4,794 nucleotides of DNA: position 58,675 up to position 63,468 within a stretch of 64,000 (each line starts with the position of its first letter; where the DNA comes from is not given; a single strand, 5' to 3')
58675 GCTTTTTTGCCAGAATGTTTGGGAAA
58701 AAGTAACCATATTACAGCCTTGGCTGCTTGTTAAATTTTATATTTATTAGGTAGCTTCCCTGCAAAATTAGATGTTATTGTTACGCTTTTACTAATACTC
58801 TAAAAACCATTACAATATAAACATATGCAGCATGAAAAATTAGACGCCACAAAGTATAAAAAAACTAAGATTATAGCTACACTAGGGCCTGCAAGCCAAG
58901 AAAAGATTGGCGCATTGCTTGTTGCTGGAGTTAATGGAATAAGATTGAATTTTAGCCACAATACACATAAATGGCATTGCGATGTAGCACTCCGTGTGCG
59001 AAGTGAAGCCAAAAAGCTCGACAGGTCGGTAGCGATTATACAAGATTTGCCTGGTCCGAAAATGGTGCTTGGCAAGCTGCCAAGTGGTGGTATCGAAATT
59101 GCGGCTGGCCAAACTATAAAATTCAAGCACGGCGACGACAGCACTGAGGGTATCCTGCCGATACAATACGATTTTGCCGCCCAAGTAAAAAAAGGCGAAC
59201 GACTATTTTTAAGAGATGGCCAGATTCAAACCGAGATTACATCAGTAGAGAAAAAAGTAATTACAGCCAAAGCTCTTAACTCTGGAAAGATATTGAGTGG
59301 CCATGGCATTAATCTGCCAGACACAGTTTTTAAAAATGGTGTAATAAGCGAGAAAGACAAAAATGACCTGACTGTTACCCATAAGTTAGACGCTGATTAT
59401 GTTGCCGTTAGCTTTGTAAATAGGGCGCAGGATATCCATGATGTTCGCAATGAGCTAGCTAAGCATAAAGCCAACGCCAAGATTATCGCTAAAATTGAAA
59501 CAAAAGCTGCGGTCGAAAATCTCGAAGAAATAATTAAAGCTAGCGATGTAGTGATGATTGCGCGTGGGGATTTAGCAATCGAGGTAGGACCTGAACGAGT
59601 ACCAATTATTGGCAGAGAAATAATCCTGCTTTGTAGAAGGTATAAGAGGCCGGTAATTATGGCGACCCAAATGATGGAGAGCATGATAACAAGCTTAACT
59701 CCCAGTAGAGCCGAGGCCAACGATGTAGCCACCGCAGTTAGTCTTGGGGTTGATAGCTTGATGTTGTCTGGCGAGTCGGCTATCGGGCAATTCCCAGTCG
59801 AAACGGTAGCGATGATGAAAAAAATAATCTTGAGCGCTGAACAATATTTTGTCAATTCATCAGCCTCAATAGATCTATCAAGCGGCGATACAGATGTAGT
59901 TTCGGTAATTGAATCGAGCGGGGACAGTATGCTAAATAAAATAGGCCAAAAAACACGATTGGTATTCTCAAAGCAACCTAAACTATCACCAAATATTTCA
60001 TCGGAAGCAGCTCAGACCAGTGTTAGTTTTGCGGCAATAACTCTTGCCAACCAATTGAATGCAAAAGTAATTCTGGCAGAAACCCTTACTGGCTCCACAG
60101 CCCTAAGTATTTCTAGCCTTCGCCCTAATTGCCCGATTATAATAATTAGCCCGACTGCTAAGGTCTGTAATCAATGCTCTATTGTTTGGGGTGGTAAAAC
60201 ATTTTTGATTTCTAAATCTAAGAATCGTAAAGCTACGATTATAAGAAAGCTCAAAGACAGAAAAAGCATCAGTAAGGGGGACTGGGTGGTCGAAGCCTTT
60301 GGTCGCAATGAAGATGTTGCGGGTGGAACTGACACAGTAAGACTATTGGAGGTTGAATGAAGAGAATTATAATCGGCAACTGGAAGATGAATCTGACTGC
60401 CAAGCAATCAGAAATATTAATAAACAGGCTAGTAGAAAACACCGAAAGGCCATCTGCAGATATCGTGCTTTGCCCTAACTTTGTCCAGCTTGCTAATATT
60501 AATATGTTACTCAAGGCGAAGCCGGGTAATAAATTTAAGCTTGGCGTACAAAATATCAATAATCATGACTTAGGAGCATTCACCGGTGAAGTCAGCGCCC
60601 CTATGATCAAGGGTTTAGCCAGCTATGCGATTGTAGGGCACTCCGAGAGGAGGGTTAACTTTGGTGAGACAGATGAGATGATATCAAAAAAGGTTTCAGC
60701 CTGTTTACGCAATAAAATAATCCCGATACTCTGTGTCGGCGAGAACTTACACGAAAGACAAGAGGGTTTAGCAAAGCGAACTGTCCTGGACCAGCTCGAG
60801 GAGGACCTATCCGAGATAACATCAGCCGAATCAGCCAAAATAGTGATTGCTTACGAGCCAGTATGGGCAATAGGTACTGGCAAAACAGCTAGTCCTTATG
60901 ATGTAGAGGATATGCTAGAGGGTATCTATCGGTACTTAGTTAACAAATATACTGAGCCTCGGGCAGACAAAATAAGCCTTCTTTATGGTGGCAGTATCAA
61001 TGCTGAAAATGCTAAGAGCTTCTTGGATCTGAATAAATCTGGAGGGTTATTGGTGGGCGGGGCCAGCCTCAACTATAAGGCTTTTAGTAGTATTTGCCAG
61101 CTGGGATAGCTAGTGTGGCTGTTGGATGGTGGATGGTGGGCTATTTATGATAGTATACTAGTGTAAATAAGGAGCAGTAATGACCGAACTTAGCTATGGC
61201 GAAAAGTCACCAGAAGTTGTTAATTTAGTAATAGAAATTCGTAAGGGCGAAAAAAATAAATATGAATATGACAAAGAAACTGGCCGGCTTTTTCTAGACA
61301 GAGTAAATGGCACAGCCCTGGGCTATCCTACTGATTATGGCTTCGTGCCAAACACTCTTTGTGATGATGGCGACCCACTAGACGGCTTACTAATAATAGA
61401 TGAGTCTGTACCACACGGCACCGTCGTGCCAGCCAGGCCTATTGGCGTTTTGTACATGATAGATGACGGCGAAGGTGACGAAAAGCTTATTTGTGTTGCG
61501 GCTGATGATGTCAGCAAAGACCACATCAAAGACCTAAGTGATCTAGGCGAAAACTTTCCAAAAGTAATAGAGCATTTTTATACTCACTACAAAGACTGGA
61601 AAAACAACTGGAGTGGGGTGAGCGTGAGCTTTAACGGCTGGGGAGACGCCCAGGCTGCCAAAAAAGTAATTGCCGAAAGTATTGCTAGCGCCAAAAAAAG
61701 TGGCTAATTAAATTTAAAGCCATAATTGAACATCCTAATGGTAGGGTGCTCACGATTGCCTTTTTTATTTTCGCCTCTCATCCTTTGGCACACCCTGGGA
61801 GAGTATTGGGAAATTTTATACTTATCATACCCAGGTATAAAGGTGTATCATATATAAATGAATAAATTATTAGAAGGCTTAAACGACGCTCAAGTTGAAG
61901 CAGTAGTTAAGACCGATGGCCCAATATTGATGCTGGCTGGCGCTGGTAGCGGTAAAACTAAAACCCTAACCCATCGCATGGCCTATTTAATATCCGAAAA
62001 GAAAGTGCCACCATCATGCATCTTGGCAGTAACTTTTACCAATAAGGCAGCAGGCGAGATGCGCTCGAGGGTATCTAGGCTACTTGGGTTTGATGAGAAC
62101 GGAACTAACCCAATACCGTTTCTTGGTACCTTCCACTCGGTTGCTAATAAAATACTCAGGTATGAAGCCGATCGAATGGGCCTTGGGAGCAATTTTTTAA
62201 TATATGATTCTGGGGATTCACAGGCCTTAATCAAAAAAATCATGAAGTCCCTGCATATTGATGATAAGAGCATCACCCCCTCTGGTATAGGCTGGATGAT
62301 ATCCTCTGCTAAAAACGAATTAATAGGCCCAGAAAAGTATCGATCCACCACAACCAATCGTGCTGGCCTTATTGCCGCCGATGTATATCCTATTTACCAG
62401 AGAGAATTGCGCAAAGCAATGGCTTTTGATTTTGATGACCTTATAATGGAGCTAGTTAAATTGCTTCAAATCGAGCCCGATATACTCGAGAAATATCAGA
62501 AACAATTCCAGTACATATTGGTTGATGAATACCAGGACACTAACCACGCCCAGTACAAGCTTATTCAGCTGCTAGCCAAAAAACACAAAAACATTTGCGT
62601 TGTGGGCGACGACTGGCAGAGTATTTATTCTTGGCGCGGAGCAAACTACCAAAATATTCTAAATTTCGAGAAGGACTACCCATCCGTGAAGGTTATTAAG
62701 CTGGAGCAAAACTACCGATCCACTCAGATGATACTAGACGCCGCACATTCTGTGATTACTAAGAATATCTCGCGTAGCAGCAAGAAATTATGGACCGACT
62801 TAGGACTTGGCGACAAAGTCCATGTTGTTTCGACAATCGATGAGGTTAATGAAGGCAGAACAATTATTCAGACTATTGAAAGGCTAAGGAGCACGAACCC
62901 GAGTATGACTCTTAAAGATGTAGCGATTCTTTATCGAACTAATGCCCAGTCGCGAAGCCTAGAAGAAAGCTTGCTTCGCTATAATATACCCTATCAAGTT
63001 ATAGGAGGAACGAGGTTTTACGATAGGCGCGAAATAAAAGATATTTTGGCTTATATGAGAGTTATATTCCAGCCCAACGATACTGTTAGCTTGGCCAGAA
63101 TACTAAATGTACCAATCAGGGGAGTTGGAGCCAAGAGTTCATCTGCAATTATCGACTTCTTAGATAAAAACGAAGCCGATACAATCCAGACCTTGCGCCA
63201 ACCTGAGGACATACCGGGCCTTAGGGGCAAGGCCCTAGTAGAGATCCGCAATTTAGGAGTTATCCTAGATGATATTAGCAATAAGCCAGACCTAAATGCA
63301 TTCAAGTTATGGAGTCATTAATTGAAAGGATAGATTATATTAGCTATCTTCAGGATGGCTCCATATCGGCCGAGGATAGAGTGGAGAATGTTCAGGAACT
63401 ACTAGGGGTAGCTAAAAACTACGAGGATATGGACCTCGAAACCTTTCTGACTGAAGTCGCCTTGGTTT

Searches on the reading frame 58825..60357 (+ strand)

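Call 44: search_protein_families(library=pfam, proteins=[window:58825-60357:+], max_evalue=0.001)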
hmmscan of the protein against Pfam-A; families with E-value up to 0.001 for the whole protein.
window:58825-60357:+ (511 aa): 3 families
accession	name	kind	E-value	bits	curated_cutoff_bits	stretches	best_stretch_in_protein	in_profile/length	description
PF00224.27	PK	-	7.6e-88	295.2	30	1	12-328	2-328/328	Pyruvate kinase, barrel domain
PF02887.21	PK_C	-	3.9e-22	78.9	28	1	399-507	2-113/114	Pyruvate kinase, alpha/beta domain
PF03328.21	HpcH_HpaI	-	7.6e-07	29.1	25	1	178-260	74-164/221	HpcH/HpaI aldolase/citrate lyase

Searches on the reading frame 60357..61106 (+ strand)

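Call 44: search_protein_families(library=pfam, proteins=[window:60357-61106:+], max_evalue=0.001)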
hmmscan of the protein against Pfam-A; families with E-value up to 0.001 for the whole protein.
window:60357-61106:+ (250 aa): 1 family
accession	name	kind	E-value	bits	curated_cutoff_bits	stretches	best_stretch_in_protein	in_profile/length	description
PF00121.24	TIM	-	5.2e-78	262.4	20.1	1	4-248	2-243/245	Triosephosphate isomerase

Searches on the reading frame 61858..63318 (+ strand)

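Call 44: search_protein_families(library=pfam, proteins=[window:61858-63318:+], max_evalue=0.001)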
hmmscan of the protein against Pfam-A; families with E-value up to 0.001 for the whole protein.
window:61858-63318:+ (487 aa): 5 families
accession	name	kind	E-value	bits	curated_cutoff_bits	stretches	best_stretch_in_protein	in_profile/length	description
PF00580.27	UvrD-helicase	-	1.7e-88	297.3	23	1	8-275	1-271/271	UvrD/REP helicase N-terminal domain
PF13361.12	UvrD_C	-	2.4e-39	136.2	25.6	1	280-442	1-172/350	UvrD-like helicase C-terminal domain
PF13245.12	AAA_19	-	1.4e-21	77.5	25.1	1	14-258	3-132/134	AAA domain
PF13604.12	AAA_30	-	1.5e-05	25.2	27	0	211-291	84-159/191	AAA domain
PF13086.12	AAA_11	-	0.00027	21.2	27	0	8-83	2-80/257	AAA domain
